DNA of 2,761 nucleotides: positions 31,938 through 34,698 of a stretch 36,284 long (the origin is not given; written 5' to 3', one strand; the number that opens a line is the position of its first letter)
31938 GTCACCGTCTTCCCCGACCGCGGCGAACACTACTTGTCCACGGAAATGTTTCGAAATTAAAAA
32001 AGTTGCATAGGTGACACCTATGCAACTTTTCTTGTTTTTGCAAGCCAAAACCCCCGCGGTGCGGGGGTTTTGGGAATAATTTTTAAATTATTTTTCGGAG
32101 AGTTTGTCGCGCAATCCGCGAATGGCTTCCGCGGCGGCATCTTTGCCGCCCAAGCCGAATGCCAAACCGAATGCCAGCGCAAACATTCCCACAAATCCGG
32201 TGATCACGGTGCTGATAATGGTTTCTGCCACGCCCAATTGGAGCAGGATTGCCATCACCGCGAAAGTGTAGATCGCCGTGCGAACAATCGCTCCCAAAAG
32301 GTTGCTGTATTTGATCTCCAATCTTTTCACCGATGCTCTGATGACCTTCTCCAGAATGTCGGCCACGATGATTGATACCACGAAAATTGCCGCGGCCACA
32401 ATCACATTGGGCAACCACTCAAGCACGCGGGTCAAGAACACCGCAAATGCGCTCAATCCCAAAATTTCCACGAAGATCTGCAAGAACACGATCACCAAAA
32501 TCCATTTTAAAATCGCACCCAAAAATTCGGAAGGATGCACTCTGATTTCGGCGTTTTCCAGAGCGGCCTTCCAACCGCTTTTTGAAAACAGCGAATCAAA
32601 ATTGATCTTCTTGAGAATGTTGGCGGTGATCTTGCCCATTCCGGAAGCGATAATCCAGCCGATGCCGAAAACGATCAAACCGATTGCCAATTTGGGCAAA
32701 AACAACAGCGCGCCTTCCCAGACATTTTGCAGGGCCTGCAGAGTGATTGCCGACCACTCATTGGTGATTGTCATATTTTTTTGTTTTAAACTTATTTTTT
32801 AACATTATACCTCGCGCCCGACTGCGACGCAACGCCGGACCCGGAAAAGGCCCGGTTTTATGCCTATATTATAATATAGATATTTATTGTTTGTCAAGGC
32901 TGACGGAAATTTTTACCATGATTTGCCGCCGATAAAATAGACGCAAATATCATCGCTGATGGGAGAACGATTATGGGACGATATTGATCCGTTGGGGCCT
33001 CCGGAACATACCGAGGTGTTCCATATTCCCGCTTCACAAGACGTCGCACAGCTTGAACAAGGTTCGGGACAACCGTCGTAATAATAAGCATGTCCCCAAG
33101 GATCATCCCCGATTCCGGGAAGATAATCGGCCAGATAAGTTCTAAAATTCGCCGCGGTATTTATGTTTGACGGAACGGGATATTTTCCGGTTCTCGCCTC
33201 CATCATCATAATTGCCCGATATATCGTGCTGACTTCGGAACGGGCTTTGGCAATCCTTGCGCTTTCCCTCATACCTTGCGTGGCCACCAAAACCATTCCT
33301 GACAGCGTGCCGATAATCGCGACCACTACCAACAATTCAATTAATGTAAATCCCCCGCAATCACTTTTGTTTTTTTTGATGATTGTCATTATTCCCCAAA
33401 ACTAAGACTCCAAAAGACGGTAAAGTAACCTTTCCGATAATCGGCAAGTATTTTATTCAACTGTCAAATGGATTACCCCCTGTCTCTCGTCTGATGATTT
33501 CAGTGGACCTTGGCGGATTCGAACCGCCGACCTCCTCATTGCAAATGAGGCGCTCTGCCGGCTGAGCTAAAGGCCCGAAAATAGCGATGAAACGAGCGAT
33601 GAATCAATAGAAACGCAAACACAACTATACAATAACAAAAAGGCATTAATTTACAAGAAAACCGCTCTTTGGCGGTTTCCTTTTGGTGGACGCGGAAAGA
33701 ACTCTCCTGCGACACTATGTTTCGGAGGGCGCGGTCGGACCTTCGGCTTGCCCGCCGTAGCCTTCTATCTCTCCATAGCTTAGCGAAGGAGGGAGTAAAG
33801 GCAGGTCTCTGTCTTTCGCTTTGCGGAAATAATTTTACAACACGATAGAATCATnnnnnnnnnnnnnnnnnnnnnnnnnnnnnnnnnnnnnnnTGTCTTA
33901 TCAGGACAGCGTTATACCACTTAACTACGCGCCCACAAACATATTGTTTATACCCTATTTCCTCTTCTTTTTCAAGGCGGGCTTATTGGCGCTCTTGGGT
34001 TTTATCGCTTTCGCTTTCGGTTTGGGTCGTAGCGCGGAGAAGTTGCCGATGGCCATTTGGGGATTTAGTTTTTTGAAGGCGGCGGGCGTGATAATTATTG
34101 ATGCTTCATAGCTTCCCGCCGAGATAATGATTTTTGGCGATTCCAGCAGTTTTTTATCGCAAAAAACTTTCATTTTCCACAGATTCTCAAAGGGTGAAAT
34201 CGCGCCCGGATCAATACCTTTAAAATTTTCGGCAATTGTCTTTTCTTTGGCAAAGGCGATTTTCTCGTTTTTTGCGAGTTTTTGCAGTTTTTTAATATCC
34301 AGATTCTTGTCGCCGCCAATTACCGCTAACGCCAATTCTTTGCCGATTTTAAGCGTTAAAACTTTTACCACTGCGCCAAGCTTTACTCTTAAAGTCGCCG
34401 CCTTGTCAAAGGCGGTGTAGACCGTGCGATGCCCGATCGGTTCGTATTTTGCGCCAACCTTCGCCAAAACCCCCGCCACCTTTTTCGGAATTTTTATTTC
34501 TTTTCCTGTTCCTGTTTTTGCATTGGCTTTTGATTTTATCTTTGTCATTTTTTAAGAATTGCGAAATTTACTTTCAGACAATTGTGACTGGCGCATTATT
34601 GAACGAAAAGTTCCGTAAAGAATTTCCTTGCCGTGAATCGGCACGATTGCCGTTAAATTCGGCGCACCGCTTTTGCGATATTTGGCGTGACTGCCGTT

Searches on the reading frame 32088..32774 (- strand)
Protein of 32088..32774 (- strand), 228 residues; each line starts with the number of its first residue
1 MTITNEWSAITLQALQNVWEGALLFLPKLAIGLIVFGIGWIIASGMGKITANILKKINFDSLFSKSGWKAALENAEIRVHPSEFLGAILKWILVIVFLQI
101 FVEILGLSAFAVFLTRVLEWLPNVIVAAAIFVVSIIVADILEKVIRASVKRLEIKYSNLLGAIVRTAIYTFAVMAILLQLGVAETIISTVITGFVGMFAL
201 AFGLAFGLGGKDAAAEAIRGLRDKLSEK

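Call 51: search_protein_families(library=pfam, proteins=[window:32088-32774:-], max_evalue=0.01)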
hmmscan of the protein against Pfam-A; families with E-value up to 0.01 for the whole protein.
window:32088-32774:- (228 aa): 1 family
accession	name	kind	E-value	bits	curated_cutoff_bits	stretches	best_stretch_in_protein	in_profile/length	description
PF05552.17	MS_channel_1st_1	-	7.4e-17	61.4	22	2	13-61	1-49/50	Mechanosensitive ion channel, conserved TM helix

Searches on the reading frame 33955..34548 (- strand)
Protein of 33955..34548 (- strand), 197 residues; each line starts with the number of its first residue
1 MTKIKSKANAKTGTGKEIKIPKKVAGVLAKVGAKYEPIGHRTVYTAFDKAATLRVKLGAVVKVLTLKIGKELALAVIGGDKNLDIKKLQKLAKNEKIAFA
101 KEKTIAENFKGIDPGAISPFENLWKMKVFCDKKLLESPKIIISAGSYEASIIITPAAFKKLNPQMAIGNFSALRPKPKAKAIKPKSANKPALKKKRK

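Call 51: search_protein_families(library=pfam, proteins=[window:33955-34548:-], max_evalue=0.01)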
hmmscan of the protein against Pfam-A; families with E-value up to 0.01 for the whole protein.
window:33955-34548:- (197 aa): 1 family
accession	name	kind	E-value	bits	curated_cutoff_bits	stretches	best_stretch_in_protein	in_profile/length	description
PF04073.20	tRNA_edit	-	2.6e-23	82.9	25.5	1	40-161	1-123/123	Aminoacyl-tRNA editing domain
